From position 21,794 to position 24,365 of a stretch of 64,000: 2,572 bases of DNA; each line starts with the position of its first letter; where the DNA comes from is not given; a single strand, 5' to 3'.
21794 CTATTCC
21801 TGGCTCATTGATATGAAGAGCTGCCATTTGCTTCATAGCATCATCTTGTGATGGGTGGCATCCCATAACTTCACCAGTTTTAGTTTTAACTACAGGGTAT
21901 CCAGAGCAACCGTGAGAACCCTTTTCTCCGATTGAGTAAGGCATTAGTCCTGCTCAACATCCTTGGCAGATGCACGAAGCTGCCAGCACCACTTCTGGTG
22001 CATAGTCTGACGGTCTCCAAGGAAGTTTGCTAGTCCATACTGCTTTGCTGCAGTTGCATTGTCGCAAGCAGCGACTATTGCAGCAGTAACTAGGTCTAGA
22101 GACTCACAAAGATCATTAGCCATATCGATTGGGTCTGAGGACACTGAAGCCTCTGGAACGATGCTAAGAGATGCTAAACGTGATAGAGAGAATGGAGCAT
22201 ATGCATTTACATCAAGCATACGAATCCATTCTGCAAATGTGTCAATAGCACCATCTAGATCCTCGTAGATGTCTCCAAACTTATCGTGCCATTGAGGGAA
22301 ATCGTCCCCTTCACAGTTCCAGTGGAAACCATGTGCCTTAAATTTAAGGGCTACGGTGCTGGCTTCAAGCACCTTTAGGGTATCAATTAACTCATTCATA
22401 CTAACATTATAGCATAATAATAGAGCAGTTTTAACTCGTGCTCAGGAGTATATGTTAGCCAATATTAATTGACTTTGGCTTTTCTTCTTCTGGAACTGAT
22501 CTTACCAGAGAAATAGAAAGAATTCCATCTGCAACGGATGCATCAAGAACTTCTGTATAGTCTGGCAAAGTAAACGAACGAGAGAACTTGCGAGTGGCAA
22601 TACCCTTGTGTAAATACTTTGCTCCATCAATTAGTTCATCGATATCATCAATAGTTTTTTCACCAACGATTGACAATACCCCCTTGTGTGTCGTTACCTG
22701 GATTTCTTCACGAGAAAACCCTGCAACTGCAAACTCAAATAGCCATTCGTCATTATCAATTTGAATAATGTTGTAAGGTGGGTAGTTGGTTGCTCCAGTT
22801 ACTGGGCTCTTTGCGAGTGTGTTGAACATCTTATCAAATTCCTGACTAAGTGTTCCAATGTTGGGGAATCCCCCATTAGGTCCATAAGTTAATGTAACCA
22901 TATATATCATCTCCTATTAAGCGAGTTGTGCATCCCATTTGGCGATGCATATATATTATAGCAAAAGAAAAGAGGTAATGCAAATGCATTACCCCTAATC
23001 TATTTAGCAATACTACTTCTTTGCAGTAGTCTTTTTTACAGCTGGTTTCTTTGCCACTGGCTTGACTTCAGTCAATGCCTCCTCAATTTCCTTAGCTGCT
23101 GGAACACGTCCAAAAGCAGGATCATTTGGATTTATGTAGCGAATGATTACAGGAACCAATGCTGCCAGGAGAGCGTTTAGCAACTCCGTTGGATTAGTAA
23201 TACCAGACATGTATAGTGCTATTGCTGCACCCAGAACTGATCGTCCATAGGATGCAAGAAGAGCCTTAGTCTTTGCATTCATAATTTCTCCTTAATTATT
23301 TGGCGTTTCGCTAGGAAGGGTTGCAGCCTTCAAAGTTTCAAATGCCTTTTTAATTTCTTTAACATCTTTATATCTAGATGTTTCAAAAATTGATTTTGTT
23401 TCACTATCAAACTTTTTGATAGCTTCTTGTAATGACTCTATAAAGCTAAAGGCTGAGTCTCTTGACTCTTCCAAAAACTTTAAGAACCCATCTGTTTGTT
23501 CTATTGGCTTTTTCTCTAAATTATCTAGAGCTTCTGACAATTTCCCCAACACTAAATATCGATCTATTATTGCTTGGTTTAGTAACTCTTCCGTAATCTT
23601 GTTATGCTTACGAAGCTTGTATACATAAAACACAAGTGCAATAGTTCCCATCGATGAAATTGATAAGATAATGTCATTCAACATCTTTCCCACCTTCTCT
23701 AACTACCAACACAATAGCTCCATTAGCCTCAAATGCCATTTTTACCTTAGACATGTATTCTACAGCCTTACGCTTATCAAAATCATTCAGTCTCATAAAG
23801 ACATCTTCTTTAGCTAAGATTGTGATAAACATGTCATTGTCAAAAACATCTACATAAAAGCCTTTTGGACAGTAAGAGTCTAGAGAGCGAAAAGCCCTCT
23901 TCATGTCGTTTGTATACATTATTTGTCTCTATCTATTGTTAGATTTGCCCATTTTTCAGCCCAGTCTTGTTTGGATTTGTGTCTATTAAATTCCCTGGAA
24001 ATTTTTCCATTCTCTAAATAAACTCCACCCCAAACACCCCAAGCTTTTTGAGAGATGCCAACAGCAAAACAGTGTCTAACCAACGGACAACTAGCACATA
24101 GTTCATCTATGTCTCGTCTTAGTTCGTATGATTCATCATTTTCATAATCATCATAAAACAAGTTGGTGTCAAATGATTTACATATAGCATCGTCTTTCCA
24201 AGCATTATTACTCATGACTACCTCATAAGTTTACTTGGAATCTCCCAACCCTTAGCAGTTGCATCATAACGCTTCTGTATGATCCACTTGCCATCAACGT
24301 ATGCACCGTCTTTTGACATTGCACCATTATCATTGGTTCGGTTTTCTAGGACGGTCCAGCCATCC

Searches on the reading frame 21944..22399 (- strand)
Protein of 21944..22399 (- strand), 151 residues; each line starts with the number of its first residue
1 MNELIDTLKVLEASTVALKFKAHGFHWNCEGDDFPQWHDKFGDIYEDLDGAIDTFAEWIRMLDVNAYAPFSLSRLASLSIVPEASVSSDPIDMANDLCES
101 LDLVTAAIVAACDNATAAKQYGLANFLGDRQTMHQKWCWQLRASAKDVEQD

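Call 16: search_protein_families(library=pfam, proteins=[window:21944-22399:-], max_evalue=0.01)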
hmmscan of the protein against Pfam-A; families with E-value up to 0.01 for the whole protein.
window:21944-22399:- (151 aa): 1 family
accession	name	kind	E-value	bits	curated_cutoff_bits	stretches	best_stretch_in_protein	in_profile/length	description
PF00210.30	Ferritin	-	2.9e-13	50.4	24.5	1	16-147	12-138/142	Ferritin-like domain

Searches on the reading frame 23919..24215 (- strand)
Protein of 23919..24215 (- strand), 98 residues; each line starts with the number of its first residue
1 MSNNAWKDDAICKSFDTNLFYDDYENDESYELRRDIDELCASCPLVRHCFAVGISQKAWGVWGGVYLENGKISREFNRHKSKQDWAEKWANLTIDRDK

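Call 16: search_protein_families(library=pfam, proteins=[window:23919-24215:-], max_evalue=0.01)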
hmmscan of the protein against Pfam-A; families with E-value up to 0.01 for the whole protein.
window:23919-24215:- (98 aa): 1 family
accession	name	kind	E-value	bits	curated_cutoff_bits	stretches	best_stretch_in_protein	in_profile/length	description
PF02467.21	Whib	-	2.5e-10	41.2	23.6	1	6-65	1-57/65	Transcription factor WhiB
